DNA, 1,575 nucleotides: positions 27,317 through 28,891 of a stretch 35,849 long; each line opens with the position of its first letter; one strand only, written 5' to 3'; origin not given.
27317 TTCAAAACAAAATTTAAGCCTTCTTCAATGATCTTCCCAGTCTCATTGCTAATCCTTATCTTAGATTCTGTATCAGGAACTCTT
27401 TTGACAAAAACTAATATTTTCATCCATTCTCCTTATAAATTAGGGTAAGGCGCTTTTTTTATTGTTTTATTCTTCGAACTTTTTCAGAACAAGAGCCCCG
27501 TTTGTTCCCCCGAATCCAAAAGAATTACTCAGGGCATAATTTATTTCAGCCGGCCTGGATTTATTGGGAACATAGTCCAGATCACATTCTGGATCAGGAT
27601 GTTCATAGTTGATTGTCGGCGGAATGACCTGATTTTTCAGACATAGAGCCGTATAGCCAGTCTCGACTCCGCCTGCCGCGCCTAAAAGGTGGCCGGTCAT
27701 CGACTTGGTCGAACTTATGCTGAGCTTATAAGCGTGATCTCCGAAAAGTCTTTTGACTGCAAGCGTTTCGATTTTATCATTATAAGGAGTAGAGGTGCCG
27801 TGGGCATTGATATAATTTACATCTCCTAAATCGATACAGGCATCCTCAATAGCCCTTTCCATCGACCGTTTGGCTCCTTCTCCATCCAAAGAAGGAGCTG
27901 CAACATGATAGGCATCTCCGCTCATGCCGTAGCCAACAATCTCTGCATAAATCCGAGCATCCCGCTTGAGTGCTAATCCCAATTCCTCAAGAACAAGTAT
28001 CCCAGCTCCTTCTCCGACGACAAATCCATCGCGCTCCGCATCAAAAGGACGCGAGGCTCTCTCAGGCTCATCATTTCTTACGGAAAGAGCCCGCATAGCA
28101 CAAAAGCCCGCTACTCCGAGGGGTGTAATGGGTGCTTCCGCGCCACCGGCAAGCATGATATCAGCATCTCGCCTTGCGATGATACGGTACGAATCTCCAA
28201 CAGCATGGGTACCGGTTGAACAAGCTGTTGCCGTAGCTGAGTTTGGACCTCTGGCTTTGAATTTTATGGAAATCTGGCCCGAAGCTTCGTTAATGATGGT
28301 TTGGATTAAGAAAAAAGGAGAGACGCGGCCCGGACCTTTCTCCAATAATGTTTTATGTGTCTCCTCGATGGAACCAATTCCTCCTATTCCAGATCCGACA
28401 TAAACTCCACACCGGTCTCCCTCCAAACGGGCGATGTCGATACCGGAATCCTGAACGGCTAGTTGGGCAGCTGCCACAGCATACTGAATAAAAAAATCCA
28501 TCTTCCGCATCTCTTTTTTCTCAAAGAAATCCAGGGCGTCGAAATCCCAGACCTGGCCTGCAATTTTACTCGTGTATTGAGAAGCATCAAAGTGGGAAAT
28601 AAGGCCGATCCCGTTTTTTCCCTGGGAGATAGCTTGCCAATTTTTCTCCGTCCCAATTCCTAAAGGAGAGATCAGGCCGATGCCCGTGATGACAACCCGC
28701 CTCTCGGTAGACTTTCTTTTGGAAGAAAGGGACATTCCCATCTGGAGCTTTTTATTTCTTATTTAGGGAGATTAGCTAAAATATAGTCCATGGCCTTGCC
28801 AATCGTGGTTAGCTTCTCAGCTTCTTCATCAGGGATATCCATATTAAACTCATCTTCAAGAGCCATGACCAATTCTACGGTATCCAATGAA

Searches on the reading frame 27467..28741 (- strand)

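Call 67: search_protein_families(library=pfam, proteins=[window:27467-28741:-], max_evalue=0.00001)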
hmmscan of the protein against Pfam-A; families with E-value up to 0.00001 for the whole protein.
window:27467-28741:- (424 aa): 2 families
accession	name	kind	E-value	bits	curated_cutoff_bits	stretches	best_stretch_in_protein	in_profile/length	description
PF00109.32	ketoacyl-synt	-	2.6e-58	198.1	20.8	1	14-254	2-249/252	Beta-ketoacyl synthase, N-terminal domain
PF02801.28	Ketoacyl-synt_C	-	1.2e-38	132.2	20.8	1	265-380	1-119/119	Beta-ketoacyl synthase, C-terminal domain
